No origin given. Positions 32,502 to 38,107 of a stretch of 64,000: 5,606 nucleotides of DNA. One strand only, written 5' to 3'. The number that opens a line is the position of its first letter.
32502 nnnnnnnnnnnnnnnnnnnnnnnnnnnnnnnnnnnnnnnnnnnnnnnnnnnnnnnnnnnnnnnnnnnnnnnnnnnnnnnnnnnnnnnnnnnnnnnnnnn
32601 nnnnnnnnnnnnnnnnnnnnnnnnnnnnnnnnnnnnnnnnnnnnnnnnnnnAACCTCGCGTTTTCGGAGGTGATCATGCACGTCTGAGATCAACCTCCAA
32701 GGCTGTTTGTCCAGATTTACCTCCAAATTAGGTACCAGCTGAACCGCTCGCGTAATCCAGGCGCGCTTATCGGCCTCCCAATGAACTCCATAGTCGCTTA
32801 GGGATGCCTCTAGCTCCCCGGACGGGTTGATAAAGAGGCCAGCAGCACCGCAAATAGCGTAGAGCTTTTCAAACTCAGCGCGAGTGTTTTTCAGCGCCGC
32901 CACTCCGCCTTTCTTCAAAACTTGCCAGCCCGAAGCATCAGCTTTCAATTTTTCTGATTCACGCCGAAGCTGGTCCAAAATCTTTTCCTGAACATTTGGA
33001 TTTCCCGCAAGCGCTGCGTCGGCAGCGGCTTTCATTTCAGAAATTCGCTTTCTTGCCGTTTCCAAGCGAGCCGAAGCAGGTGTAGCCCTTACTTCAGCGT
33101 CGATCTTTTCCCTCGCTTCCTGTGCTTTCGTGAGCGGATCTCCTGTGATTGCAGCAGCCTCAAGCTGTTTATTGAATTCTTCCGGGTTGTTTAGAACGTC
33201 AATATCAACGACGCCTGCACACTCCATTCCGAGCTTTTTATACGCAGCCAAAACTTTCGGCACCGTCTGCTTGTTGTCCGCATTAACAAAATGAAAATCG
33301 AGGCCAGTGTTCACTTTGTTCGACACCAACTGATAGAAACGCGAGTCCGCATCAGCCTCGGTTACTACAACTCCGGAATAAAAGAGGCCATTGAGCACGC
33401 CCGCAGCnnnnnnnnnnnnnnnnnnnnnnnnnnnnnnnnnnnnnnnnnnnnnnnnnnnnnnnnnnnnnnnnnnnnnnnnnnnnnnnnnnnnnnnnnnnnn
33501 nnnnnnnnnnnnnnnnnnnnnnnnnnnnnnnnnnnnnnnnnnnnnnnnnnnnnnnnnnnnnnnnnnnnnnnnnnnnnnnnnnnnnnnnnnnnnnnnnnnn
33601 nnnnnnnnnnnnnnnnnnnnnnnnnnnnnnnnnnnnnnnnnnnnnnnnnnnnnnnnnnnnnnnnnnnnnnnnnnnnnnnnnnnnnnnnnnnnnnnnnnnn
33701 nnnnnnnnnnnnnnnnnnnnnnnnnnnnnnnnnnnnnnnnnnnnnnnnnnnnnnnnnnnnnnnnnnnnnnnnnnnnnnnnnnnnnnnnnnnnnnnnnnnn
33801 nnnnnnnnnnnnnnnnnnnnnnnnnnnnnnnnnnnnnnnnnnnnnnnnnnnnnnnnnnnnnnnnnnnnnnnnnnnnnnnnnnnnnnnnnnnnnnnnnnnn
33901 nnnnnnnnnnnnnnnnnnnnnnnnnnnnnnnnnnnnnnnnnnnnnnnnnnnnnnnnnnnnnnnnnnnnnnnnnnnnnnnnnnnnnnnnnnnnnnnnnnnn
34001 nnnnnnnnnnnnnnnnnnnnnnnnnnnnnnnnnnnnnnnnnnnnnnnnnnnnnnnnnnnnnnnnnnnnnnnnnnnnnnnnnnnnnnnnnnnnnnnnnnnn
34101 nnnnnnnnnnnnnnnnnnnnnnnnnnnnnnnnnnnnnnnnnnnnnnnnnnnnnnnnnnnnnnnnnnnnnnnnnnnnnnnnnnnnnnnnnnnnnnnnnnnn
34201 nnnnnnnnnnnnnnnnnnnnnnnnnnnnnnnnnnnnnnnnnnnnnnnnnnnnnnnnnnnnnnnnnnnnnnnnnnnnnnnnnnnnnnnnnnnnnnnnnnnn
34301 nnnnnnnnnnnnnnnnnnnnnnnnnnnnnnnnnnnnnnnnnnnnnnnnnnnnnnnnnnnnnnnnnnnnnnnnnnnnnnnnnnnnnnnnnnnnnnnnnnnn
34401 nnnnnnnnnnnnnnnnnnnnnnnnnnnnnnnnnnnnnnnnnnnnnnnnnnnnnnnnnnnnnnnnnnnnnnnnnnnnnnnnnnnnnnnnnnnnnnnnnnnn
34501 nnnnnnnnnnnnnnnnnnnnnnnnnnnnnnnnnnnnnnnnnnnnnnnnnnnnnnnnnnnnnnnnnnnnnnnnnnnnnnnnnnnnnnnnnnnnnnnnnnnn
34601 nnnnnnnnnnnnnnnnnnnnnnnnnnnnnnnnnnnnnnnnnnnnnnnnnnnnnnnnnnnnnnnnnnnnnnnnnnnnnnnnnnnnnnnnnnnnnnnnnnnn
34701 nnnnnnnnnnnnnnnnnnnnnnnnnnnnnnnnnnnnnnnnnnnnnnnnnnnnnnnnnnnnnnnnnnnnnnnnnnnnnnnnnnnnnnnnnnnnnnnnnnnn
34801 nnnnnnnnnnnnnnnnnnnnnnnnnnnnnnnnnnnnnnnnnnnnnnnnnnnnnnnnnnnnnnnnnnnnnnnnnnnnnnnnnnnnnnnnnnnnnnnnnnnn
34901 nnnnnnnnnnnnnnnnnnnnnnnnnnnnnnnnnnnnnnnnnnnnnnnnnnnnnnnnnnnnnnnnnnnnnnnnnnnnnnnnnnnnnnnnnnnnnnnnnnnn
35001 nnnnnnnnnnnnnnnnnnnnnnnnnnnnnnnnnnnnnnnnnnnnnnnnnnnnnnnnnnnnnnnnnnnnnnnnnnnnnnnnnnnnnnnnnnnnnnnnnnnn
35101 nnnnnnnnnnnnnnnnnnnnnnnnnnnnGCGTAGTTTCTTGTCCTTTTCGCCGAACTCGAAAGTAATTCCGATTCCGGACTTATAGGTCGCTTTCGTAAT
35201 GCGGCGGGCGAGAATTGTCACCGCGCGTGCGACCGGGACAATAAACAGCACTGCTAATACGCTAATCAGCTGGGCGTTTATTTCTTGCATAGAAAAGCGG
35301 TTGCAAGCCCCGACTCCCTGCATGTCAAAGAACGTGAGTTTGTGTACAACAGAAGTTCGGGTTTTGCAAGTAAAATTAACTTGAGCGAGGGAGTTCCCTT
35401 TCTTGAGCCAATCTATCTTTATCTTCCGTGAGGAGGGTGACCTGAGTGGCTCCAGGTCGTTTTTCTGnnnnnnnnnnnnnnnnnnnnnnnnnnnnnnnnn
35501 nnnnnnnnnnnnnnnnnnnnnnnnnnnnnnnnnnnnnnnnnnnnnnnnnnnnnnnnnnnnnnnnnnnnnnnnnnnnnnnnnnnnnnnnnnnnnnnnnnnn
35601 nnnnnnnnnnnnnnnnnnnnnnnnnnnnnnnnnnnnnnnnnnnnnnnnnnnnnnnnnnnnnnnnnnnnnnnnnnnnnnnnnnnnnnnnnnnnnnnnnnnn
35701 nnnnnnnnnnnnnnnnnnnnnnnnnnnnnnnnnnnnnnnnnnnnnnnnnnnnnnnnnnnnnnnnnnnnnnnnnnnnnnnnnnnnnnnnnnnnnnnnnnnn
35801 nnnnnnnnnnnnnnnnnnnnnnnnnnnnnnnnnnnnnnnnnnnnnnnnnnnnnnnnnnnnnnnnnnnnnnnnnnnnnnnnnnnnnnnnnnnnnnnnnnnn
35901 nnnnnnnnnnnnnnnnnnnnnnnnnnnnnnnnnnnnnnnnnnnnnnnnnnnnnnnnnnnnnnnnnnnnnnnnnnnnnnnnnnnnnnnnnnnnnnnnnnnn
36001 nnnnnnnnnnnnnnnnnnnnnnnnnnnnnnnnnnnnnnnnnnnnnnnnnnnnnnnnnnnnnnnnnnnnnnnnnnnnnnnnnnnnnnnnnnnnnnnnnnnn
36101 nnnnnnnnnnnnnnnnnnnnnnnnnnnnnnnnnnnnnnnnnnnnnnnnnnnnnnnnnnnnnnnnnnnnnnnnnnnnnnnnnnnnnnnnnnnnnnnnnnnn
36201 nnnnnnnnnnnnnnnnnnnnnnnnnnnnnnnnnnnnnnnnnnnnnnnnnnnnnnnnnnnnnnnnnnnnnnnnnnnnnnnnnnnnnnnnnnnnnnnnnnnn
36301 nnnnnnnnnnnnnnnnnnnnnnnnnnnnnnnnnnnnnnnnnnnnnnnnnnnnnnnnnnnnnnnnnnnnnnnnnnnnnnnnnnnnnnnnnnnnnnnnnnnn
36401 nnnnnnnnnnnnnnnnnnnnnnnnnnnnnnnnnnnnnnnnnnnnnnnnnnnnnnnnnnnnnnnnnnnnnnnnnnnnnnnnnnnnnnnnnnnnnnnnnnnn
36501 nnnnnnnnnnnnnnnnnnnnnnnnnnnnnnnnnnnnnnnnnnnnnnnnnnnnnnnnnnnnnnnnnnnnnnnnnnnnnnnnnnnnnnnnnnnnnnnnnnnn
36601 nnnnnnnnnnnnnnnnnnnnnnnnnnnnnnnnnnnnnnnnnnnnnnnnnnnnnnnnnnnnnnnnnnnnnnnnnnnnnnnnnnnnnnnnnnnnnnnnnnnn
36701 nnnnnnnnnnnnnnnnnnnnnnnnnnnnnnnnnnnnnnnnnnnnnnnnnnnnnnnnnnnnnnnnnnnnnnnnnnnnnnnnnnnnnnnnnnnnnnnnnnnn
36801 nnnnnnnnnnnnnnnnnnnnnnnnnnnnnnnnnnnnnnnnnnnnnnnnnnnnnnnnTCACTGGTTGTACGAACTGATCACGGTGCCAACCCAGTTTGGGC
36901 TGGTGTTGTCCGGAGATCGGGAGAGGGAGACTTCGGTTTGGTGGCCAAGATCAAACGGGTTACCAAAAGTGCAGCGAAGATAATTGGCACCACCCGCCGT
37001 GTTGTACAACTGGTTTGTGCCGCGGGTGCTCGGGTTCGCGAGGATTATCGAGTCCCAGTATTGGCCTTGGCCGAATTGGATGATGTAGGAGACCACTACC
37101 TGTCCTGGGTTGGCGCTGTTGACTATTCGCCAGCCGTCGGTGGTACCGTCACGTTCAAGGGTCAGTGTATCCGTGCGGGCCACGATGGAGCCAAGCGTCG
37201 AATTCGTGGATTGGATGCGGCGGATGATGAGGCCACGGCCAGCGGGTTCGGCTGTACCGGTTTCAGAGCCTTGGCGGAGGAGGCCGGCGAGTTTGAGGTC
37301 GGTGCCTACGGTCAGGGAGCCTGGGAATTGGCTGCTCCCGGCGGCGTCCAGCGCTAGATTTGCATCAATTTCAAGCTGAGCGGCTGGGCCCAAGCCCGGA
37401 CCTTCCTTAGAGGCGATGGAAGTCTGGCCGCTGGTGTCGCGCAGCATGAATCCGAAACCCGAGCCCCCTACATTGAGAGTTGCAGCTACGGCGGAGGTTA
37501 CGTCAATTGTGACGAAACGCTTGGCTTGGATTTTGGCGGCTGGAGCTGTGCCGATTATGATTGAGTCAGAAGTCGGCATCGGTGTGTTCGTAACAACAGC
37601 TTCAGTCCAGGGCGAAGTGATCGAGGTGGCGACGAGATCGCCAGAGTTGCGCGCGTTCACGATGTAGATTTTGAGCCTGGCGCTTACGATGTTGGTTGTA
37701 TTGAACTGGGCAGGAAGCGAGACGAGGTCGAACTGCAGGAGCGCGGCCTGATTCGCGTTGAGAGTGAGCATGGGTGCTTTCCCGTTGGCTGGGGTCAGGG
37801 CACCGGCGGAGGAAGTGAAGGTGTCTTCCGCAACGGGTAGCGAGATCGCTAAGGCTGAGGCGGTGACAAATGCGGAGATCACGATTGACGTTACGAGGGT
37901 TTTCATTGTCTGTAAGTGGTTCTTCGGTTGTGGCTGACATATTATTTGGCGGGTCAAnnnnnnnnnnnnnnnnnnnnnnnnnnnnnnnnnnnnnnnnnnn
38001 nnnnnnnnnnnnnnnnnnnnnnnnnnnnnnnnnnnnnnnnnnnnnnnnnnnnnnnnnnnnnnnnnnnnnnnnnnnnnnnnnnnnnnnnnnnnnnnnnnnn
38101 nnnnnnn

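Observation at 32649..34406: Stand-alone OLD-family-like ATPase-TOPRIM protein with a coiled-coil insert inside the TOPRIM region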

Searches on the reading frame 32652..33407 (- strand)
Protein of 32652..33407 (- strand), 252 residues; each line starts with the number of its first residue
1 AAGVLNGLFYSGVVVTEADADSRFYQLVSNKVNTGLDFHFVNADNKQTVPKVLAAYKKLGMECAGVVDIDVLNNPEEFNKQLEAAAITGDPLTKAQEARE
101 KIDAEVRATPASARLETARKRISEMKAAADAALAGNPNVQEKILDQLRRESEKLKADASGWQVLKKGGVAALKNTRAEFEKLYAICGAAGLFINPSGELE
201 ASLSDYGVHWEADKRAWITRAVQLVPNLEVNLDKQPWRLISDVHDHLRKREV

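Call 65: predict_structure(alignment_id=A2)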
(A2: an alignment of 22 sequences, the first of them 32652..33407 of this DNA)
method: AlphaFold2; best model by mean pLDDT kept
length: 252 residues; sequences in the alignment: 22
mean_pLDDT: 91.8   pTM: 0.85
mean pLDDT of the five models: 91.8, 91.3, 90.9, 90.3, 90.3
residues with pLDDT >= 90: 189; 70-90: 58; 50-70: 4; < 50: 1
segments of 3 or more residues with pLDDT < 50: none
pLDDT, mean of each block of 10 residues (from residue 1): 79 94 95 92 89 92 95 96 95 98 93 88 92 90 90 84 92 96 97 96 90 89 93 96 90 51
secondary structure, 60 per line:
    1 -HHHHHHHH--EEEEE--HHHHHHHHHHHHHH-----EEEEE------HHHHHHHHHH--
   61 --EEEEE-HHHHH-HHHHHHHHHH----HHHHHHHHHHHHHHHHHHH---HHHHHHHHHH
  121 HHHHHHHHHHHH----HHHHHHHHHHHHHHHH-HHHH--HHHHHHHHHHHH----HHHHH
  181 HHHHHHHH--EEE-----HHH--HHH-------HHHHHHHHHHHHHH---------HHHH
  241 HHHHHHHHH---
elements in order: H2-9 E12-16 H19-32 E38-42 H49-58 E63-67 H69-73 H75-84 H89-107 H111-132 H137-152 H154-157 H160-171 H176-188 E191-193 H214-227 H237-249

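Call 69: fold_search(model_id=the predicted structure, library=pdb)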
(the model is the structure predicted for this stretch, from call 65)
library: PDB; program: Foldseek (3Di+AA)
matches with E <= 10: 901; with E <= 0.001: 0
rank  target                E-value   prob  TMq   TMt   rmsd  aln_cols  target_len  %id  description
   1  6nk8_A                3.7e-03  1.00  0.38  0.47  11.8       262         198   11  C-terminal region of the Burkholderia pseudomallei OLD protein (released 2019-08-07)
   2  6njw                  1.0e-02  1.00  0.40  0.47  11.8       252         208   12  C-terminal region of the Xanthomonas campestris pv. campestris OLD protein phased with platinum (released 2019-08-07)
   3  9otj_B                3.8e-02  0.25  0.22  0.19  19.4       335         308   10  Crystal Structure of Salmonella FraB Deglycase, Crystal Form 1 (released 2025-08-06)
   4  6p74                  4.6e-02  1.00  0.41  0.22  10.9       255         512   13  OLD nuclease from Thermus Scotoductus (released 2020-01-29)
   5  6vga_MODEL_1_A        6.6e-02  0.82  0.19  0.38   4.4        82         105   16  De novo designed Rossmann fold protein ROS2_835 (released 2020-08-19)
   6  8ux9_A                8.6e-02  0.69  0.31  0.27  17.6       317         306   10  Asymmetric unit of the PARIS Immune Complex at 3.2 Angstrom Resolution (released 2024-09-18)
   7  9ou5_B                8.6e-02  0.20  0.22  0.19  19.5       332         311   10  Crystal Structure of Salmonella FraB Deglycase, Crystal Form 3 (released 2025-08-06)
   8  9ou6_A                1.1e-01  0.20  0.23  0.20  15.0       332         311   12  Crystal Structure of Salmonella FraB Deglycase, Crystal Form 1 (released 2025-08-06)
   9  2lr0_MODEL_1_A        1.1e-01  0.84  0.22  0.38   9.4       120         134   15  Solution NMR structure of de novo designed protein, p-loop ntpase fold, northeast structural genomics consorti (released 2012-07-04)
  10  9otr_A                1.2e-01  0.18  0.22  0.19  17.5       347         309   12  Crystal Structure of Salmonella FraB Deglycase, Crystal Form 4 with deletion of C-terminal residues 313-325. (released 2025-08-06)
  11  8v46_D                1.4e-01  0.51  0.30  0.26  16.4       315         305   12  CryoEM structure of AriA-AriB complex (Form I) (released 2024-06-26)
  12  8j2y_A                1.8e-01  0.23  0.21  0.18  18.2       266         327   14  Acidimicrobiaceae bacterium photocobilins protein, dark state (released 2024-04-10)
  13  9u8r_C                2.3e-01  0.85  0.20  0.29   7.7        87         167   10  Crystal structure of thiamine pyrophosphate (TPP)-dependent alpha-imino acid decarboxylase (AzcB and AzcC) from Strept (released 2026-04-01)
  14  4s1w_B                2.3e-01  0.14  0.21  0.16  17.6       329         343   12  Structure of a putative Glutamine--Fructose-6-Phosphate Aminotransferase from Staphylococcus aureus subsp. aureus Mu50 (released 2015-03-18)
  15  9otr_B                2.4e-01  0.14  0.22  0.20  17.2       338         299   10  Crystal Structure of Salmonella FraB Deglycase, Crystal Form 4 with deletion of C-terminal residues 313-325. (released 2025-08-06)
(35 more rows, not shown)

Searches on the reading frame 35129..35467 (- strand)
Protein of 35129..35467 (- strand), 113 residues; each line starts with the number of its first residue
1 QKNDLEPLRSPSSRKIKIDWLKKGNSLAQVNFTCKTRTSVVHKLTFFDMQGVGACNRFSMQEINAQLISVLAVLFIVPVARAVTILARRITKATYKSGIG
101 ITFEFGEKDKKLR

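Call 72: search_protein_families(library=pfam, proteins=[window:35129-35467:-], max_evalue=0.1)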
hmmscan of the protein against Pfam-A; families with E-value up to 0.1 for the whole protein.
window:35129-35467:- (113 aa): 1 family
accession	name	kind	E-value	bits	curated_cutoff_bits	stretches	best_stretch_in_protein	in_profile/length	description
PF18300.7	DUF5604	-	0.052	14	25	0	24-59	4-39/58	Domain of unknown function (DUF5604)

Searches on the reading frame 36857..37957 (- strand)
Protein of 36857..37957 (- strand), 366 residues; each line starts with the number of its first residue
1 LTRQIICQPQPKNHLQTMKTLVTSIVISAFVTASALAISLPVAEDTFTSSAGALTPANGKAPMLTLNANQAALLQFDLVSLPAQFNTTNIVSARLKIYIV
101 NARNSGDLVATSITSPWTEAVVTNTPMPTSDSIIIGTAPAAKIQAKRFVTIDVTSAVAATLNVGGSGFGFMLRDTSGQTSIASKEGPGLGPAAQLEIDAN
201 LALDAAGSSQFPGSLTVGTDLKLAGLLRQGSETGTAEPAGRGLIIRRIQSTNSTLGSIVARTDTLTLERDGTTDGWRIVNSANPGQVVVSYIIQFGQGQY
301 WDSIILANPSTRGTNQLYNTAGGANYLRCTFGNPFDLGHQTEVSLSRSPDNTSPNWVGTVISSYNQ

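Call 11: search_protein_families(library=pfam, proteins=[window:36857-37957:-], max_evalue=0.01)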
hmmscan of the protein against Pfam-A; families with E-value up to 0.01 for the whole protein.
window:36857-37957:- (366 aa): 1 family
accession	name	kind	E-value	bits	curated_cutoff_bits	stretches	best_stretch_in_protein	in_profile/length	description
PF24517.2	CBM96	-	3.8e-13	50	26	1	40-188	5-155/164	Carbohydrate-binding module family 96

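Call 15: search_protein_families(library=phrogs, proteins=[window:36857-37957:-], max_evalue=0.01)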
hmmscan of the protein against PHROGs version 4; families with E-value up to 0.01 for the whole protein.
window:36857-37957:- (366 aa): 1 family
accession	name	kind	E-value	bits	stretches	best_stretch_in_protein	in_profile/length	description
phrog_11333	-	unknown function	0.0065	13.6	1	72-172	1388-1486/4401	-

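Call 49: search_protein_families(library=padloc, proteins=[window:36857-37957:-], max_evalue=0.01)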
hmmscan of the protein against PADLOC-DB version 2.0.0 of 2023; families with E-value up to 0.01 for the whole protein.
window:36857-37957:- (366 aa): 0 families

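Call 50: search_protein_families(library=ncbifam, proteins=[window:36857-37957:-], max_evalue=0.01)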
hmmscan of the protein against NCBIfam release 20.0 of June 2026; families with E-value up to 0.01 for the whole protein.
window:36857-37957:- (366 aa): 1 family
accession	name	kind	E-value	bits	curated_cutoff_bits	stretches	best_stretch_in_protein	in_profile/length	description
NF033679.1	DNRLRE_dom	domain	2e-13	50.8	34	1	67-191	28-159/164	DNRLRE domain-containing protein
